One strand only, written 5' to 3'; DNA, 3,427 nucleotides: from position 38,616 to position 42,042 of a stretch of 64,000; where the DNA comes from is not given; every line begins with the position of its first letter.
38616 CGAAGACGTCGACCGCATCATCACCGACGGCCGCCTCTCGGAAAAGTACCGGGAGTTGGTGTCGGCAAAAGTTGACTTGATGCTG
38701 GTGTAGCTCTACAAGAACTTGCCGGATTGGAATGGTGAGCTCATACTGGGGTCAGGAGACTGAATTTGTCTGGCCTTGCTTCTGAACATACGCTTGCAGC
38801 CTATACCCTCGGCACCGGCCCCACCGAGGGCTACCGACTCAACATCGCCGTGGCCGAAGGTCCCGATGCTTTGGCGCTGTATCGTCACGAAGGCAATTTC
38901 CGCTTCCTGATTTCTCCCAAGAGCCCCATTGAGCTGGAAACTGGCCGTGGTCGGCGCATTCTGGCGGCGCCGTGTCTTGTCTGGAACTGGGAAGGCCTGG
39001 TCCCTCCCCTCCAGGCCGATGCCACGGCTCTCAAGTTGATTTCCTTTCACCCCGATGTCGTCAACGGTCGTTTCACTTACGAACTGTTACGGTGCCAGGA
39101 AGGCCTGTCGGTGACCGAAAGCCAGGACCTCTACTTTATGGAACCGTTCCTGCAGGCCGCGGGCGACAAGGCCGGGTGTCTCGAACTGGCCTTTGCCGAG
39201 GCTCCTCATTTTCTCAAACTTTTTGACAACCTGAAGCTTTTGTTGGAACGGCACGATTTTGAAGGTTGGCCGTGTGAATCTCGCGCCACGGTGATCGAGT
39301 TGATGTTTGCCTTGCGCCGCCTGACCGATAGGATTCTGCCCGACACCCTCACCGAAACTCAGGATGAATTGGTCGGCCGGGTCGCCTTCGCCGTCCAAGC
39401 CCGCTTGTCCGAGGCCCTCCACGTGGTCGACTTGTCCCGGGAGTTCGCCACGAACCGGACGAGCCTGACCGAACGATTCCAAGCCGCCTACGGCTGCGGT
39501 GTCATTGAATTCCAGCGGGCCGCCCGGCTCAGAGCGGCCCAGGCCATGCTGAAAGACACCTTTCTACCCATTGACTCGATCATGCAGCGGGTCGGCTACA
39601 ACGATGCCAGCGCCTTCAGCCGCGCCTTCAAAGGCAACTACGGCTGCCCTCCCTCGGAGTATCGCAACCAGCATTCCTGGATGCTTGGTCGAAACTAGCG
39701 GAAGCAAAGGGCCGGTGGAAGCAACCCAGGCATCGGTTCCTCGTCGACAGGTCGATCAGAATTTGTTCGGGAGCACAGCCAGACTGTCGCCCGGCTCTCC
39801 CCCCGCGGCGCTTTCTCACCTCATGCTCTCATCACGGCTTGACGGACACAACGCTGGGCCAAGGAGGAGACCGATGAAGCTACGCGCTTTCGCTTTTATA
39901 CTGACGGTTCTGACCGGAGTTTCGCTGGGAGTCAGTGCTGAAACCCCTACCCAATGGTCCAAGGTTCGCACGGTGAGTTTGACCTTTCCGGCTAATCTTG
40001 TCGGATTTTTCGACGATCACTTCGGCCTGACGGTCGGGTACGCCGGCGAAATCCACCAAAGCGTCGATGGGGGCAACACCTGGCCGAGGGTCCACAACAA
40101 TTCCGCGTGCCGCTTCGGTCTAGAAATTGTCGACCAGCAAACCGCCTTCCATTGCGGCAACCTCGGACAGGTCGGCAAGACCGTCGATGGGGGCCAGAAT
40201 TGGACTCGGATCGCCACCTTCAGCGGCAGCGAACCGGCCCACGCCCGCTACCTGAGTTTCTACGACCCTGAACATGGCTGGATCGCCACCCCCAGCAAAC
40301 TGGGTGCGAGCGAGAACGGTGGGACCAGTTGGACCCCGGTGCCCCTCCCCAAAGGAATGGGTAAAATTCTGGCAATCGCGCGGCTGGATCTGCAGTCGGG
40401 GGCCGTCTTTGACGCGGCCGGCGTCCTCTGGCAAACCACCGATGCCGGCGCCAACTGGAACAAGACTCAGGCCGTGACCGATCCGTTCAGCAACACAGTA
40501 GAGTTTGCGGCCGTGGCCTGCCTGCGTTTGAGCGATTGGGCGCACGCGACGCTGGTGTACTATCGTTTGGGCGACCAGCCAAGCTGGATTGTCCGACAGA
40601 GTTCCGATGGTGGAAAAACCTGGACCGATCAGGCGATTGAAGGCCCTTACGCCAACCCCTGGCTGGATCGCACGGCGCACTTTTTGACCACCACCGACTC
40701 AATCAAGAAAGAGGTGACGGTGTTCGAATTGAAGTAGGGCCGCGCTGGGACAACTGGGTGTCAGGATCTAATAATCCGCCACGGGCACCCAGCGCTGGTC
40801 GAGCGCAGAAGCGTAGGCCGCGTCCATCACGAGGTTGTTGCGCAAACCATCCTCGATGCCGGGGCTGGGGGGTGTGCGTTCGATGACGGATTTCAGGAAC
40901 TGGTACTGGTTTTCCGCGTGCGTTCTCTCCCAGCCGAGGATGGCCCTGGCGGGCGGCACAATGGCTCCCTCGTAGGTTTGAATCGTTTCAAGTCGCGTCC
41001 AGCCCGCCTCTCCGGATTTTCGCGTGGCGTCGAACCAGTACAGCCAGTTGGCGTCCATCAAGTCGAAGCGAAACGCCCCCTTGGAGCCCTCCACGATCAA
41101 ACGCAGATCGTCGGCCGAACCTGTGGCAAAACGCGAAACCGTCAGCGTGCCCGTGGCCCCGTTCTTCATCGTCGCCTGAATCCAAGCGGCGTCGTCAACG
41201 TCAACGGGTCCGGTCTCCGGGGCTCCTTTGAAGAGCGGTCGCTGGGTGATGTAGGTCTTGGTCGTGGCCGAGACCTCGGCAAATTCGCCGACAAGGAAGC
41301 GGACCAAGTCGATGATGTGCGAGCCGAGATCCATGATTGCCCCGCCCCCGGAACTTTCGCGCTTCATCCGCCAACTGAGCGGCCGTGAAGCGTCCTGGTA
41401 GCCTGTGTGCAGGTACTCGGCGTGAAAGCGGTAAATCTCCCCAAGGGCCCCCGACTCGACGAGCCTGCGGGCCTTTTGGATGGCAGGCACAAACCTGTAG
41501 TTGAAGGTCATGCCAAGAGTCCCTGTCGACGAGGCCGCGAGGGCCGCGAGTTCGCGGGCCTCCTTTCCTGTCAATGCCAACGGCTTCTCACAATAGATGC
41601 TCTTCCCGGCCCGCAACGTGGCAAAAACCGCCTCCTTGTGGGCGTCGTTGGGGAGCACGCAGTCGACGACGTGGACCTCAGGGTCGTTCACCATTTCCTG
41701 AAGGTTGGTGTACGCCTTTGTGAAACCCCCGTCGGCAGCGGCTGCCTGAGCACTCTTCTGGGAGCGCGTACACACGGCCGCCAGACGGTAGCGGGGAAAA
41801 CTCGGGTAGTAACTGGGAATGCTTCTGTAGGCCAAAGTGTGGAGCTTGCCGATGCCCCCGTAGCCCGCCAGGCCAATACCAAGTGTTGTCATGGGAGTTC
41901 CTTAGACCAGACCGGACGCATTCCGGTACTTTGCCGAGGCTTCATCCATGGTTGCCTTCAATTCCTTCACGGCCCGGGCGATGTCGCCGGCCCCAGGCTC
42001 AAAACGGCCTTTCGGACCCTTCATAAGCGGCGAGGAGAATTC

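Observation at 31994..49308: About 17 kb island with two inverted glycyl-radical-enzyme modules bracketing sugar redox, epimerase and kinase genes: candidate novel anaerobic catabolic pathway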

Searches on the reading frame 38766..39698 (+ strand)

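Call 3: search_protein_families(library=pfam, proteins=[window:38766-39698:+])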
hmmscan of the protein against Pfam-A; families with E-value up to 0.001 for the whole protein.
window:38766-39698:+ (310 aa): 2 families
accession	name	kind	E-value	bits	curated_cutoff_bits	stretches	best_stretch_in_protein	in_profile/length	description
PF12833.13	HTH_18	-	2.8e-20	72.8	33.6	1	223-302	1-80/80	Helix-turn-helix domain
PF00165.29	HTH_AraC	-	1.5e-09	38.2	26.6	1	267-301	9-42/42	Bacterial regulatory helix-turn-helix proteins, AraC family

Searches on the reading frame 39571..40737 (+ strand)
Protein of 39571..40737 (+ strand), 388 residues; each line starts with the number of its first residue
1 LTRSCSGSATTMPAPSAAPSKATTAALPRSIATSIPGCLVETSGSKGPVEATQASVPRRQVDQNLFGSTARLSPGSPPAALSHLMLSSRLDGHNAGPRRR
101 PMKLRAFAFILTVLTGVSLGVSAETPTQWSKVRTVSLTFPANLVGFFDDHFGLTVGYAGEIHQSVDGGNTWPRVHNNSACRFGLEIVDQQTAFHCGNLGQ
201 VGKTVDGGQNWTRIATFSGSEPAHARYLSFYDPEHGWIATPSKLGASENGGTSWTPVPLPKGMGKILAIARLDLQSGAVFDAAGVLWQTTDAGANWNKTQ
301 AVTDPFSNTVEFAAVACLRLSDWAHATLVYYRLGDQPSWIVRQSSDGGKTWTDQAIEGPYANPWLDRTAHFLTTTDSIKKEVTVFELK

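Call 3: search_protein_families(library=pfam, proteins=[window:39571-40737:+])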
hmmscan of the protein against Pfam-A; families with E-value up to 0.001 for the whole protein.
window:39571-40737:+ (388 aa): 2 families
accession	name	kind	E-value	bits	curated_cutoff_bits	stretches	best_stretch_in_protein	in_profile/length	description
PF14870.12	PSII_BNR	-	2.6e-12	47.1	27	2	185-298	24-139/303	Photosynthesis system II assembly factor YCF48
PF15902.12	Sortilin-Vps10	-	3.2e-08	33.3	33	0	244-314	3-77/446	Sortilin, neurotensin receptor 3,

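Call 16: search_protein_families(library=ncbifam, proteins=[window:39571-40737:+], max_evalue=0.01)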
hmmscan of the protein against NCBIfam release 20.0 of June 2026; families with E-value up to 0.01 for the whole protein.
window:39571-40737:+ (388 aa): 2 families
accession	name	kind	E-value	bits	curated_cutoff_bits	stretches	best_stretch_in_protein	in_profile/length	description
NF010237.0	PRK13684.1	equivalog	2.1e-16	59.9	326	1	183-299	50-167/334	photosynthesis system II assembly factor Ycf48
NF045728.1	glycosyl_F510_1955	equivalog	1.4e-10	40.9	175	2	206-304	122-218/246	F510_1955 family glycosylhydrolase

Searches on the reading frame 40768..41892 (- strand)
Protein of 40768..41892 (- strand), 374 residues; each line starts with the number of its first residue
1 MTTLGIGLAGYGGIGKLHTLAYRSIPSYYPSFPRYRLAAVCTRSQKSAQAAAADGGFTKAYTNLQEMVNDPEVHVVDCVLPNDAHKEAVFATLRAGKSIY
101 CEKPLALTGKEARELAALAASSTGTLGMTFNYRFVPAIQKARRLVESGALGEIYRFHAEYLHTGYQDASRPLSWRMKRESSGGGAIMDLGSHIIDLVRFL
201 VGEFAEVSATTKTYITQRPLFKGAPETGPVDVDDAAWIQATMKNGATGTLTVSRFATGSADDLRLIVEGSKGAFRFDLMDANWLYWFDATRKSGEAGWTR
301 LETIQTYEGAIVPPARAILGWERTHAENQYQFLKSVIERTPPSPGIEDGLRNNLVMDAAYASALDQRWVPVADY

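Call 3: search_protein_families(library=pfam, proteins=[window:40768-41892:-])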
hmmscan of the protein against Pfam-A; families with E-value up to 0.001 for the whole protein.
window:40768-41892:- (374 aa): 5 families
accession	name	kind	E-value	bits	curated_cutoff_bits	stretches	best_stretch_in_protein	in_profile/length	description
PF22725.1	GFO_IDH_MocA_C3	-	1.1e-33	116.3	27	1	138-274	1-123/124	GFO/IDH/MocA C-terminal domain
PF02894.22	GFO_IDH_MocA_C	-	2.9e-27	96.3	22.9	1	142-371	1-218/218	Oxidoreductase family, C-terminal alpha/beta domain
PF01408.29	GFO_IDH_MocA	-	9.7e-22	78.3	24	1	5-128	2-118/120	Oxidoreductase family, NAD-binding Rossmann fold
PF22685.1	Gal80p_C-like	-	6e-08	33.4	29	1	136-274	1-148/152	Gal80p, C-terminal domain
PF03447.22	NAD_binding_3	-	0.00026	22.1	24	1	10-122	1-109/116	Homoserine dehydrogenase, NAD binding domain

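Call 16: search_protein_families(library=ncbifam, proteins=[window:40768-41892:-], max_evalue=0.01)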
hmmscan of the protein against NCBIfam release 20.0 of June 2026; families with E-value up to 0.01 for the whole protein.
window:40768-41892:- (374 aa): 9 families
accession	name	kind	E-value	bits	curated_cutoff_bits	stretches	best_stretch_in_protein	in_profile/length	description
NF052479.1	LevoglcsnDh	equivalog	4.6e-76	256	650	1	1-371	1-386/386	levoglucosan dehydrogenase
TIGR04380.1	myo_inos_iolG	equivalog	2.1e-35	122.2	355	1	4-283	2-259/330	inositol 2-dehydrogenase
NF040723.1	UDP-GlcNAcDh_Arch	equivalog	7.7e-21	74.9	450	1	6-280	3-241/302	UDP-N-acetylglucosamine 3-dehydrogenase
NF041392.1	XylDh_Gfo6_Halo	equivalog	3.3e-20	72.2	350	1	39-273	46-272/350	D-xylose 1-dehydrogenase Gfo6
NF008607.0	PRK11579.1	subfamily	2.3e-17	63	330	1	31-204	26-192/346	oxidoreductase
NF007574.0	PRK10206.1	equivalog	1.1e-15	57.5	352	1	31-210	25-196/345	oxidoreductase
NF052679.1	InsChiInosDhIolG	equivalog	2.1e-11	43.4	540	1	3-158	2-153/343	bifunctional inositol 2-dehydrogenase/D-chiro-inositol 1-dehydrogenase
NF058563.1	BT_2159_fam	equivalog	5.2e-08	32.3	650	1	6-202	3-184/350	disaccharide 3-dehydrogenase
NF058561.1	BT_2158_fam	equivalog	7.5e-08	31.4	750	1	40-158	62-182/487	glycoside 3-dehydrogenase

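Call 36: search_solved_structures(query=window:40768-41892:-, max_evalue=0.00001)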
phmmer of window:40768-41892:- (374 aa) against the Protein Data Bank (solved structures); distinct sequences matched with E-value up to 0.00001: 69 (the best 60 are shown).
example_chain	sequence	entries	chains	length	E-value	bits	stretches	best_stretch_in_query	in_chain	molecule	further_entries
4h3v_A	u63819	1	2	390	2.3e-72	247.3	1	1-371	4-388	Oxidoreductase domain protein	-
6a3f_A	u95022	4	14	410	4.4e-62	213.5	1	2-371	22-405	Putative dehydrogenase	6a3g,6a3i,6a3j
4gqa_A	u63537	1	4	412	5.1e-49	170.5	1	3-371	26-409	NAD binding Oxidoreductase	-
5ya8_A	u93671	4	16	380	2.3e-43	152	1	3-351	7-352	Scyllo-inositol dehydrogenase with L-glucose dehydrogenase activity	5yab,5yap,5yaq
6ktj_A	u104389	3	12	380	1.6e-42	149.1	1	3-351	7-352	Scyllo-inositol dehydrogenase with L-glucose dehydrogenase activity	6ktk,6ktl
4fb5_A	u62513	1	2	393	1.5e-38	136.1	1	2-371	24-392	Probable oxidoreductase protein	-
2glx_A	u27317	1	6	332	3.5e-24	88.8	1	42-203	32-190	1,5-anhydro-D-fructose reductase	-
7xr9_A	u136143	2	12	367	1.9e-22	83.1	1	2-252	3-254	DgpA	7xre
5a02_A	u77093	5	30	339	1.3e-20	77.1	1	21-210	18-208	ALDOSE-ALDOSE OXIDOREDUCTASE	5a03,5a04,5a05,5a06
1ofg_A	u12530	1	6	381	2.2e-20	76.3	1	24-256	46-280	GLUCOSE-FRUCTOSE OXIDOREDUCTASE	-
1ryd_A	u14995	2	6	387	2.3e-20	76.3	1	24-256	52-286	glucose-fructose oxidoreductase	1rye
1h6a_A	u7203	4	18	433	3.1e-20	75.9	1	24-256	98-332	PRECURSOR FORM OF GLUCOSE-FRUCTOSE OXIDOREDUCTASE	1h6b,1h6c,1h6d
1evj_A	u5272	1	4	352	3.2e-20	75.8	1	28-256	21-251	GLUCOSE-FRUCTOSE OXIDOREDUCTASE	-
4hkt_A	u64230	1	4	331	3.4e-20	75.7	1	3-274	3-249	Inositol 2-dehydrogenase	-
4koa_A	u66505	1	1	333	3.4e-20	75.7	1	38-203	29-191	1,5-anhydro-D-fructose reductase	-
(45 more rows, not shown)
